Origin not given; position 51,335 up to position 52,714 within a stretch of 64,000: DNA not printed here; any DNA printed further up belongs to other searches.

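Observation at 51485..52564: Receiver(E)-PAS-HisKA protein terminating 70 aa after the phospho-His: a free-standing phosphotransfer module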

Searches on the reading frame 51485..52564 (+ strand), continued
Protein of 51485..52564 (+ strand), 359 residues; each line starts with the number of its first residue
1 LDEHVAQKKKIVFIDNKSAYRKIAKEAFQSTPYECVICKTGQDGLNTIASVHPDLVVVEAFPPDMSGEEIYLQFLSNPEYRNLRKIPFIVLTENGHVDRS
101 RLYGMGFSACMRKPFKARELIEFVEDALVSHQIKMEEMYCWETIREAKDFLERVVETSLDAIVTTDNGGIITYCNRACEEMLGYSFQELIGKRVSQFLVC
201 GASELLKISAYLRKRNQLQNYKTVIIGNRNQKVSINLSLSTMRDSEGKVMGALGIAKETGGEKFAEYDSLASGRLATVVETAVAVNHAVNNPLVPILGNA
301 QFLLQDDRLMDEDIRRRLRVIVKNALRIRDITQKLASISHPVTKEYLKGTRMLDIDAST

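Call 45: find_homologous_proteins(query=A3, max_evalue=1e-20)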
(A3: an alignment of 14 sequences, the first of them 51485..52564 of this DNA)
Query A3 (14 sequences) (359 aa, profile of the alignment): 161 proteins with E <= 1e-20 among 8000 candidates; the best 120 are listed.
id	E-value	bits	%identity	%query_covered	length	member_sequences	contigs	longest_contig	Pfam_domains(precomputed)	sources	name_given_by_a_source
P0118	3.5e-154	531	43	97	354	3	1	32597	PF13426.14,PF13188.14,PF08448.17,PF00512.32,PF00989.32,PF00072.31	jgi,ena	-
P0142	2.1e-145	502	33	98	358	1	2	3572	PF13426.14,PF13188.14,PF08448.17,PF00512.32,PF00989.32,PF00072.31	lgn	-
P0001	1.2e-138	480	100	100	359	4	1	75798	PF13426.14,PF13188.14,PF24820.2,PF08448.17,PF00989.32,PF00072.31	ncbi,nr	ncbi:MAG TPA: hybrid sensor histidine kinase/response regulator [bacterium]|nr:hybrid sensor histidi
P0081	2.3e-138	479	57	98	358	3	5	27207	PF13426.14,PF13188.14,PF24820.2,PF08448.17,PF00989.32,PF00072.31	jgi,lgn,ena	-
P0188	2.4e-137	476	30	98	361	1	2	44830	PF13426.14,PF13188.14,PF08448.17,PF00512.32,PF00989.32,PF00072.31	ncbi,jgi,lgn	-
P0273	4.9e-136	472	36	97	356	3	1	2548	PF13426.14,PF13188.14,PF08448.17,PF00512.32,PF00989.32,PF00072.31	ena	-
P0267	6.1e-132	458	28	94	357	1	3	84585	PF13426.14,PF13188.14,PF08448.17,PF00512.32,PF00989.32,PF00072.31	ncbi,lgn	-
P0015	3.0e-131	456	65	98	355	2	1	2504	PF13426.14,PF13188.14,PF08448.17,PF00512.32,PF00989.32,PF00072.31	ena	-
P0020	1.3e-130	454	64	97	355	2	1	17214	PF13426.14,PF13188.14,PF08448.17,PF00989.32,PF00072.31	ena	-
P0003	2.6e-130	453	76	98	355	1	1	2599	PF13426.14,PF13188.14,PF08448.17,PF00512.32,PF00989.32,PF00072.31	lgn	-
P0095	2.7e-130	453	56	98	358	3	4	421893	PF13426.14,PF13188.14,PF24820.2,PF08448.17,PF00512.32,PF00989.32,PF00072.31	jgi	-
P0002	3.2e-130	452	84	99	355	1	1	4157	PF13426.14,PF13188.14,PF24820.2,PF08448.17,PF00989.32,PF00072.31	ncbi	-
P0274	5.7e-130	452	33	97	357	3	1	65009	PF13426.14,PF08448.17,PF00512.32,PF00989.32,PF00072.31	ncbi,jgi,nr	ncbi:MAG: response regulator [Calditrichaeota bacterium]|nr:response regulator [Calditrichota bacter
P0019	8.9e-130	451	65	98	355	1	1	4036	PF13426.14,PF13188.14,PF08448.17,PF00512.32,PF00989.32,PF00072.31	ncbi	-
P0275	3.9e-129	449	32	97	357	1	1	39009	PF13426.14,PF08448.17,PF00512.32,PF00989.32,PF00072.31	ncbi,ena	-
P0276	6.0e-129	448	32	97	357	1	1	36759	PF13596.13,PF13426.14,PF08448.17,PF00512.32,PF00989.32,PF00072.31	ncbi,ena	-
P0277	9.8e-129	448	34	97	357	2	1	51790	PF13426.14,PF08448.17,PF00512.32,PF00989.32,PF00072.31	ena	-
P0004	3.7e-128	446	75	98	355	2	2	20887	PF13426.14,PF13188.14,PF24820.2,PF08448.17,PF00512.32,PF00989.32,PF00072.31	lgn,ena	-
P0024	1.7e-127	443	66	98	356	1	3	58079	PF13426.14,PF13188.14,PF08448.17,PF00512.32,PF00989.32,PF00072.31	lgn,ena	-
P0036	1.7e-127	443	61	99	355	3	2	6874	PF08447.19,PF13426.14,PF13188.14,PF24820.2,PF08448.17,PF00512.32,PF00989.32,PF00072.31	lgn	-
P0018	1.9e-127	443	65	98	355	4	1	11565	PF13426.14,PF13188.14,PF24820.2,PF08448.17,PF00512.32,PF00989.32,PF00072.31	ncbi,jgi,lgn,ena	-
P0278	3.3e-127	443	35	97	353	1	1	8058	PF13426.14,PF13188.14,PF00512.32,PF00989.32,PF00072.31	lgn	-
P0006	4.4e-127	442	69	99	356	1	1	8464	PF13426.14,PF13188.14,PF08448.17,PF00512.32,PF00989.32,PF00072.31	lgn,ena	-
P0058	4.8e-127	442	61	97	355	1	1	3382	PF13426.14,PF13188.14,PF08448.17,PF00512.32,PF00989.32,PF00072.31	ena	-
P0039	6.1e-127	442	63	98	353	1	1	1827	PF13426.14,PF13188.14,PF08448.17,PF00512.32,PF00989.32,PF00072.31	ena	-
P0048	1.3e-126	441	62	98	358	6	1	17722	PF13426.14,PF13188.14,PF24820.2,PF08448.17,PF00512.32,PF00989.32,PF00072.31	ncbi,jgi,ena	-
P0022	2.0e-126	440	65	98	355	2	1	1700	PF13426.14,PF13188.14,PF24820.2,PF08448.17,PF00512.32,PF00989.32,PF00072.31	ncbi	-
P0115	2.1e-126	440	42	97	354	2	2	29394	PF13426.14,PF13188.14,PF00512.32,PF00989.32,PF00072.31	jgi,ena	-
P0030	2.5e-126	440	63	97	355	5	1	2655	PF13426.14,PF13188.14,PF08670.18,PF08448.17,PF00512.32,PF00989.32,PF00072.31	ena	-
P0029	3.7e-126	439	66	98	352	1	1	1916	PF13426.14,PF13188.14,PF08448.17,PF00512.32,PF00989.32,PF00072.31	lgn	-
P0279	6.3e-126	438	31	97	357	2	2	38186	PF13426.14,PF13188.14,PF08448.17,PF00512.32,PF00989.32,PF00072.31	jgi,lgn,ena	-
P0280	6.6e-126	438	33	98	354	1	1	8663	PF13426.14,PF13188.14,PF08448.17,PF00512.32,PF00989.32,PF00072.31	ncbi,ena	-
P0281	6.7e-126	438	35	97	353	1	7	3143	PF13426.14,PF13188.14,PF08448.17,PF00512.32,PF00989.32,PF00072.31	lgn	-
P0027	6.8e-126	438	63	98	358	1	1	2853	PF13426.14,PF13188.14,PF24820.2,PF08448.17,PF00512.32,PF00989.32,PF00072.31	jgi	jgi:PAS domain S-box-containing protein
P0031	8.0e-126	438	65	97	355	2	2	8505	PF13426.14,PF13188.14,PF24820.2,PF08448.17,PF00512.32,PF00989.32,PF00072.31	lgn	-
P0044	8.3e-126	438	63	98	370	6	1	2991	PF13426.14,PF13188.14,PF08448.17,PF00512.32,PF00989.32,PF00072.31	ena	-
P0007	9.0e-126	438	68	99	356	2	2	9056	PF13426.14,PF13188.14,PF08448.17,PF00512.32,PF00989.32,PF00072.31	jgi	-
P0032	1.4e-125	437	64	98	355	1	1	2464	PF13426.14,PF13188.14,PF24820.2,PF08448.17,PF00512.32,PF00989.32,PF00072.31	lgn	-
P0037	2.3e-125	436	64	99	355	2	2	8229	PF13426.14,PF13188.14,PF08448.17,PF00512.32,PF00989.32,PF00072.31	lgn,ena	-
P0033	2.4e-125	436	63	98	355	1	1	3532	PF13426.14,PF13188.14,PF24820.2,PF08448.17,PF00512.32,PF00989.32,PF00072.31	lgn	-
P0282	3.7e-125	436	33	98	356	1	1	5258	PF13426.14,PF13188.14,PF08448.17,PF00512.32,PF00989.32,PF00072.31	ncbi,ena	-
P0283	4.4e-125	436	34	99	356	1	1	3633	PF13426.14,PF08448.17,PF00512.32,PF00989.32,PF00072.31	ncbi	-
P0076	5.8e-125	435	60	97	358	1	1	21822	PF13426.14,PF13188.14,PF24820.2,PF08448.17,PF00512.32,PF00989.32,PF00072.31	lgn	-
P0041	8.6e-125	435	60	98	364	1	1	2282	PF13426.14,PF24820.2,PF08448.17,PF00512.32,PF00989.32,PF00072.31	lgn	-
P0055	1.4e-124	434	62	97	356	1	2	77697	PF13426.14,PF13188.14,PF24820.2,PF08448.17,PF00512.32,PF00989.32,PF00072.31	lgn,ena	-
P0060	2.9e-124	433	59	97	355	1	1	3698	PF13426.14,PF13188.14,PF08448.17,PF00512.32,PF00989.32,PF00072.31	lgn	-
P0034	3.3e-124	433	63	98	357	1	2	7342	PF13426.14,PF08448.17,PF00512.32,PF00989.32,PF00072.31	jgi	-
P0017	4.1e-124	432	64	97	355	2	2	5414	PF13426.14,PF13188.14,PF08448.17,PF00512.32,PF00989.32,PF00072.31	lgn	-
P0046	7.2e-124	432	63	98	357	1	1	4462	PF13426.14,PF13188.14,PF08448.17,PF00512.32,PF00989.32,PF00072.31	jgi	jgi:PAS domain S-box-containing protein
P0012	9.4e-124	431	67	99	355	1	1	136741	PF13426.14,PF13188.14,PF08448.17,PF00512.32,PF00989.32,PF00072.31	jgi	jgi:PAS domain S-box-containing protein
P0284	2.0e-123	430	32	97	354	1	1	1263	PF13426.14,PF08448.17,PF00512.32,PF00989.32,PF00072.31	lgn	-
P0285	2.3e-123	430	33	99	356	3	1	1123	PF13596.13,PF13426.14,PF08448.17,PF00512.32,PF00072.31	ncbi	-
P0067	4.5e-123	429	58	98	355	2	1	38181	PF13426.14,PF24820.2,PF08448.17,PF00512.32,PF00989.32,PF00072.31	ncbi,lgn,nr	ncbi:PAS domain S-box protein [bacterium]|nr:PAS domain S-box protein [bacterium] RQV95060.1 MAG: hy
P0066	5.6e-123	429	59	98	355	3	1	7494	PF13426.14,PF13188.14,PF24820.2,PF08448.17,PF00512.32,PF00989.32,PF00072.31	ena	-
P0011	1.1e-122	428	66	99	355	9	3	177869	PF13426.14,PF13188.14,PF08448.17,PF00512.32,PF00989.32,PF00072.31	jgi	jgi:PAS domain S-box-containing protein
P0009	1.3e-122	427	69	96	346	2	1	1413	PF13426.14,PF08448.17,PF00512.32,PF00989.32,PF00072.31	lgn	-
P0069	1.3e-122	427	58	98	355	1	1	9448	PF13426.14,PF24820.2,PF08448.17,PF00512.32,PF00989.32,PF00072.31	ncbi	-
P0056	2.4e-122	427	61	97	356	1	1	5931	PF13426.14,PF13188.14,PF24820.2,PF08448.17,PF00512.32,PF00989.32,PF00072.31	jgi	-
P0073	2.9e-122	426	58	98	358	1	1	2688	PF13426.14,PF13188.14,PF08448.17,PF00512.32,PF00989.32,PF00072.31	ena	-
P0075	6.1e-122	425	58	97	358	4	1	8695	PF13426.14,PF13188.14,PF08448.17,PF00512.32,PF00989.32,PF00072.31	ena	-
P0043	8.4e-122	425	62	99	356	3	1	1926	PF13426.14,PF13188.14,PF08448.17,PF00512.32,PF00989.32,PF00072.31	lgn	-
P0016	2.5e-121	423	65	98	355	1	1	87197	PF13426.14,PF08448.17,PF00512.32,PF00989.32,PF00072.31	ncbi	ncbi:PAS domain S-box protein [bacterium]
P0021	3.5e-121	423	65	98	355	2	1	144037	PF13426.14,PF13188.14,PF08448.17,PF00512.32,PF00989.32,PF00072.31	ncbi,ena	ncbi:MAG TPA: PAS domain S-box protein [bacterium]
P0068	4.7e-121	422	58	97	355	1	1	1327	PF13426.14,PF13188.14,PF08448.17,PF00512.32,PF00989.32,PF00072.31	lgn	-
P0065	6.6e-121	422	61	97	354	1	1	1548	PF13426.14,PF13188.14,PF08448.17,PF00512.32,PF00989.32,PF00072.31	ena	-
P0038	7.0e-121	422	62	98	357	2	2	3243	PF13426.14,PF13188.14,PF08448.17,PF00512.32,PF00989.32,PF00072.31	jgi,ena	-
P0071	7.2e-121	422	57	99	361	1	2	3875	PF13426.14,PF13188.14,PF08448.17,PF00512.32,PF00989.32,PF00072.31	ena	-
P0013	1.1e-120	421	66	99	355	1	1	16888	PF13426.14,PF13188.14,PF08448.17,PF00512.32,PF00989.32,PF00072.31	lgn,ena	-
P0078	1.2e-120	421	58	97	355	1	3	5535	PF13426.14,PF13188.14,PF08448.17,PF00512.32,PF00989.32,PF00072.31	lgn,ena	-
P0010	1.2e-120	421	67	98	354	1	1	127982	PF13426.14,PF13188.14,PF24820.2,PF08448.17,PF00512.32,PF00989.32,PF00072.31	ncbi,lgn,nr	ncbi:PAS domain S-box protein [bacterium]|nr:PAS domain S-box protein [bacterium]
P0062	1.6e-120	421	61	98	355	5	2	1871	PF13426.14,PF13188.14,PF24820.2,PF08448.17,PF00512.32,PF00989.32,PF00072.31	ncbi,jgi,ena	-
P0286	2.9e-120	420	32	99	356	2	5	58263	PF13426.14,PF08448.17,PF00512.32,PF00072.31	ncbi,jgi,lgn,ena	-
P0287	3.6e-120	419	32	98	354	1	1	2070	PF13426.14,PF08448.17,PF00512.32,PF00989.32,PF00072.31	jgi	-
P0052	3.8e-120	419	59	100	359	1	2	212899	PF13426.14,PF13188.14,PF08448.17,PF00512.32,PF00989.32,PF00072.31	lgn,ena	-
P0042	6.8e-120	418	63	98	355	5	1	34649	PF13426.14,PF13188.14,PF24820.2,PF08448.17,PF00512.32,PF00989.32,PF00072.31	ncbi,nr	ncbi:PAS domain S-box protein [bacterium]|nr:PAS domain S-box protein [bacterium]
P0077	9.9e-120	418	58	99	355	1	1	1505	PF13426.14,PF13188.14,PF24820.2,PF08448.17,PF00512.32,PF00989.32,PF00072.31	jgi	jgi:PAS domain S-box-containing protein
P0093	1.2e-119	418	56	98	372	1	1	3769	PF13426.14,PF13188.14,PF08448.17,PF00512.32,PF00989.32,PF00072.31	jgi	jgi:PAS domain S-box-containing protein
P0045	1.6e-119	417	59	97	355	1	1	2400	PF13426.14,PF13188.14,PF08448.17,PF00512.32,PF00989.32,PF00072.31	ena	-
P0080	2.1e-119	417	58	97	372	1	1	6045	PF13426.14,PF13188.14,PF08448.17,PF00512.32,PF00989.32,PF00072.31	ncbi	-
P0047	2.1e-119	417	62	98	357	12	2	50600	PF13426.14,PF13188.14,PF08448.17,PF00512.32,PF00989.32,PF00072.31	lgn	-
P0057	2.3e-119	417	63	93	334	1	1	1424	PF13426.14,PF13188.14,PF08448.17,PF00512.32,PF00989.32,PF00072.31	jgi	jgi:PAS domain S-box-containing protein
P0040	4.3e-119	416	64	98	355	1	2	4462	PF13426.14,PF13188.14,PF24820.2,PF08448.17,PF00512.32,PF00989.32,PF00072.31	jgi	jgi:PAS domain S-box-containing protein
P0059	2.2e-118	414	61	98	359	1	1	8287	PF13426.14,PF13188.14,PF08448.17,PF00512.32,PF00989.32,PF00072.31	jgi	jgi:PAS domain S-box-containing protein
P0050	3.3e-118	413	60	98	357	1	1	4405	PF13426.14,PF13188.14,PF24820.2,PF08448.17,PF00512.32,PF00989.32,PF00072.31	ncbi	-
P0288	9.3e-118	411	29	97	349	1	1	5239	PF13426.14,PF13188.14,PF08448.17,PF00512.32,PF00989.32,PF00072.31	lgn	-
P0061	9.5e-118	411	61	98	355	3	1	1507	PF13426.14,PF13188.14,PF24820.2,PF08448.17,PF00512.32,PF00989.32,PF00072.31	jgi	jgi:PAS domain S-box-containing protein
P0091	1.8e-117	411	57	97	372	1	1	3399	PF13426.14,PF13188.14,PF08448.17,PF00512.32,PF00989.32,PF00072.31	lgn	-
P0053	2.1e-117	410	61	100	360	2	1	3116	PF13426.14,PF13188.14,PF08448.17,PF00512.32,PF00989.32,PF00072.31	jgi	jgi:PAS domain S-box-containing protein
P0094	2.7e-117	410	55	98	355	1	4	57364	PF13426.14,PF13188.14,PF00512.32,PF00989.32,PF00072.31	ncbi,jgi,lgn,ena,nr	ncbi:PAS domain S-box protein [bacterium]|nr:PAS domain S-box protein [bacterium]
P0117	3.5e-117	410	40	97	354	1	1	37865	PF13426.14,PF13188.14,PF00512.32,PF00989.32,PF00072.31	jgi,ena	-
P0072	6.9e-117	409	58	98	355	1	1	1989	PF08447.19,PF13426.14,PF13188.14,PF24820.2,PF08448.17,PF00512.32,PF00989.32,PF00072.31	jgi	jgi:PAS domain S-box-containing protein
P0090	1.3e-116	408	57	97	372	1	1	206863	PF13426.14,PF13188.14,PF08448.17,PF00512.32,PF00989.32,PF00072.31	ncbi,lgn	-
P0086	2.0e-116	407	57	97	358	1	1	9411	PF13426.14,PF13188.14,PF08448.17,PF00512.32,PF00989.32,PF00072.31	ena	-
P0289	2.6e-116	407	30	98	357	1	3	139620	PF13426.14,PF00512.32,PF00072.31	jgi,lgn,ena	-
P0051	8.2e-116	405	62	98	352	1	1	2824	PF13426.14,PF13188.14,PF08448.17,PF00512.32,PF00989.32,PF00072.31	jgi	jgi:PAS domain S-box-containing protein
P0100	1.8e-115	404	54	98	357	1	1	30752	PF13426.14,PF13188.14,PF08448.17,PF00512.32,PF00989.32,PF00072.31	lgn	-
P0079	3.9e-115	403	59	98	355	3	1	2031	PF13426.14,PF08448.17,PF00512.32,PF00989.32,PF00072.31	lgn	-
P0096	4.1e-115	403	58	98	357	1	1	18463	PF13426.14,PF13188.14,PF24820.2,PF08448.17,PF00512.32,PF00989.32,PF00072.31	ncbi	-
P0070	5.8e-115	402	62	98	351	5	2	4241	PF13426.14,PF13188.14,PF24820.2,PF08448.17,PF00512.32,PF00989.32,PF00072.31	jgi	jgi:PAS domain S-box-containing protein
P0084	4.6e-114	399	57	100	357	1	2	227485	PF13426.14,PF13188.14,PF24820.2,PF08448.17,PF00512.32,PF00989.32,PF00072.31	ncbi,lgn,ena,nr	ncbi:PAS domain S-box protein [bacterium]|nr:PAS domain S-box protein [bacterium]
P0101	3.8e-113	396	60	89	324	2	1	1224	PF13426.14,PF13188.14,PF08448.17,PF00512.32,PF00989.32,PF00072.31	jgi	jgi:PAS domain S-box-containing protein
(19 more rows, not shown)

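Call 46: find_encoding_contigs(protein=P0274, flank=8000, max_places=1)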
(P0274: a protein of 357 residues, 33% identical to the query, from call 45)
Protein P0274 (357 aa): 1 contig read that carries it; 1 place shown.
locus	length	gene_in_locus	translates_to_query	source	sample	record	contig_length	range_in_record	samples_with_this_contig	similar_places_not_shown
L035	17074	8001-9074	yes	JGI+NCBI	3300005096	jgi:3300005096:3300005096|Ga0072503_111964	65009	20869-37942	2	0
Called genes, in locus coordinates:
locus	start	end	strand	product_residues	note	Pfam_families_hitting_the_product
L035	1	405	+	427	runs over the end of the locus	PF00512:HisKA, PF02518:HATPase_c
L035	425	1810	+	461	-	PF07719:TPR_2 (faint), PF13414:TPR_11 (weak), PF13432:TPR_16 (weak), PF14559:TPR_19 (weak)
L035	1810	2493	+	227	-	-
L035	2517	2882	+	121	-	PF00072:Response_reg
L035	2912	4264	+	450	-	PF00072:Response_reg, PF00512:HisKA (faint), PF02518:HATPase_c, PF14501:HATPase_c_5 (weak)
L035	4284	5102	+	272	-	PF00072:Response_reg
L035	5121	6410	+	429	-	PF00072:Response_reg, PF13487:HD_5, PF01966:HD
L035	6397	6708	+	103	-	PF01312:Bac_export_2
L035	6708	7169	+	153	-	PF13581:HATPase_c_2, PF02518:HATPase_c (weak)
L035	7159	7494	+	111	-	PF01740:STAS, PF13466:STAS_2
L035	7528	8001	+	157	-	PF01590:GAF, PF13185:GAF_2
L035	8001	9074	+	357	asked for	PF00072:Response_reg, PF00989:PAS, PF08448:PAS_4, PF13426:PAS_9, PF00512:HisKA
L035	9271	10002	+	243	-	PF00460:Flg_bb_rod, PF22692:LlgE_F_G_D1, PF06429:Flg_bbr_C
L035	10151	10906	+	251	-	PF00460:Flg_bb_rod (weak), PF22692:LlgE_F_G_D1, PF06429:Flg_bbr_C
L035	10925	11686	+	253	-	PF08666:SAF, PF13144:ChapFlgA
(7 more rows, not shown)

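Call 47: find_encoding_contigs(protein=P0267, flank=8000, max_places=1)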
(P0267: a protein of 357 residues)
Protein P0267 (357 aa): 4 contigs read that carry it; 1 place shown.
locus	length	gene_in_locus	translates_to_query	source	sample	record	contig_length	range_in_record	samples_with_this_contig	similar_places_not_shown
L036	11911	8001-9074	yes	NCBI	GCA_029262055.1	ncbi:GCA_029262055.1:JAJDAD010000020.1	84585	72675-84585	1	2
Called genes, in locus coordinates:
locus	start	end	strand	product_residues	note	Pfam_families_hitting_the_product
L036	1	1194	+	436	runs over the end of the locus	PF01029:NusB, PF22458:RsmF-B_ferredox, PF01189:Methyltr_RsmB-F, PF01728:FtsJ (weak), PF13847:Methyltransf_31, PF13649:Methyltransf_25 (faint)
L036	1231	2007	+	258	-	PF03793:PASTA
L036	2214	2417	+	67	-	PF00313:CSD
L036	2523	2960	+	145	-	-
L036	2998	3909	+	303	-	PF02899:Phage_int_SAM_1, PF13495:Phage_int_SAM_4 (weak), PF00589:Phage_integrase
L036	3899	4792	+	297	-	PF03099:BPL_LplA_LipB, PF02237:BPL_C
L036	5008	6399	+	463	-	PF00072:Response_reg, PF00004:AAA (faint), PF00158:Sigma54_activat, PF14532:Sigma54_activ_2, PF07724:AAA_2 (weak), PF07728:AAA_5, PF25601:AAA_lid_14, PF02954:HTH_8, +1 more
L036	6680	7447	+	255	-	PF04542:Sigma70_r2, PF04539:Sigma70_r3, PF08281:Sigma70_r4_2, PF04545:Sigma70_r4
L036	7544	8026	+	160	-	PF13185:GAF_2, PF01590:GAF (weak), PF13492:GAF_3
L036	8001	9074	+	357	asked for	PF00072:Response_reg, PF00989:PAS, PF13188:PAS_8 (weak), PF08448:PAS_4, PF13426:PAS_9, PF00512:HisKA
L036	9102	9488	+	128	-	-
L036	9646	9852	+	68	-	PF02599:CsrA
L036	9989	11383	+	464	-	PF13414:TPR_11, PF13432:TPR_16 (weak), PF00515:TPR_1 (weak), PF07719:TPR_2 (weak), PF13424:TPR_12 (weak), PF13432:TPR_16 (weak), PF13424:TPR_12, PF14559:TPR_19, +22 more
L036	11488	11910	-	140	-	?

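Call 48: find_encoding_contigs(protein=P0188, flank=8000, max_places=1)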
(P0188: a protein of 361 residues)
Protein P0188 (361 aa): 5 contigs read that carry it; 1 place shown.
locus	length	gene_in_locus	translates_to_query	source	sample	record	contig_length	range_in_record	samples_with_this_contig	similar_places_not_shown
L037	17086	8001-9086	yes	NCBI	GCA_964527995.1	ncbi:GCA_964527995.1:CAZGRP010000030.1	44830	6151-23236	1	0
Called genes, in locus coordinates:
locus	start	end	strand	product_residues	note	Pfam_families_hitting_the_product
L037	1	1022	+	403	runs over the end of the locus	PF00448:SRP54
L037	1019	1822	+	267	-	PF01656:CbiA, PF02374:ArsA_ATPase (faint), PF06564:CBP_BcsQ (weak), PF10609:ParA, PF13614:AAA_31 (weak)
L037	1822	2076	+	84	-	-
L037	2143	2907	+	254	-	PF04542:Sigma70_r2, PF04539:Sigma70_r3, PF08281:Sigma70_r4_2, PF04545:Sigma70_r4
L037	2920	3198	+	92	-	-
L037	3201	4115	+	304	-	PF08668:HDOD, PF01966:HD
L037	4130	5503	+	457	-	PF13432:TPR_16 (weak), PF14559:TPR_19 (faint)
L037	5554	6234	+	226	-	-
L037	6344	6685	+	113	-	PF01312:Bac_export_2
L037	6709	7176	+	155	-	PF13581:HATPase_c_2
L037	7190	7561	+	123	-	PF01740:STAS, PF13466:STAS_2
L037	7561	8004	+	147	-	PF01590:GAF, PF13185:GAF_2, PF13492:GAF_3 (weak)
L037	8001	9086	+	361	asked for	PF00072:Response_reg, PF00989:PAS, PF08448:PAS_4, PF13188:PAS_8 (weak), PF13426:PAS_9, PF00512:HisKA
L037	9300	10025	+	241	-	PF00460:Flg_bb_rod (weak), PF22692:LlgE_F_G_D1, PF06429:Flg_bbr_C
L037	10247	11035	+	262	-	PF00460:Flg_bb_rod, PF22692:LlgE_F_G_D1, PF06429:Flg_bbr_C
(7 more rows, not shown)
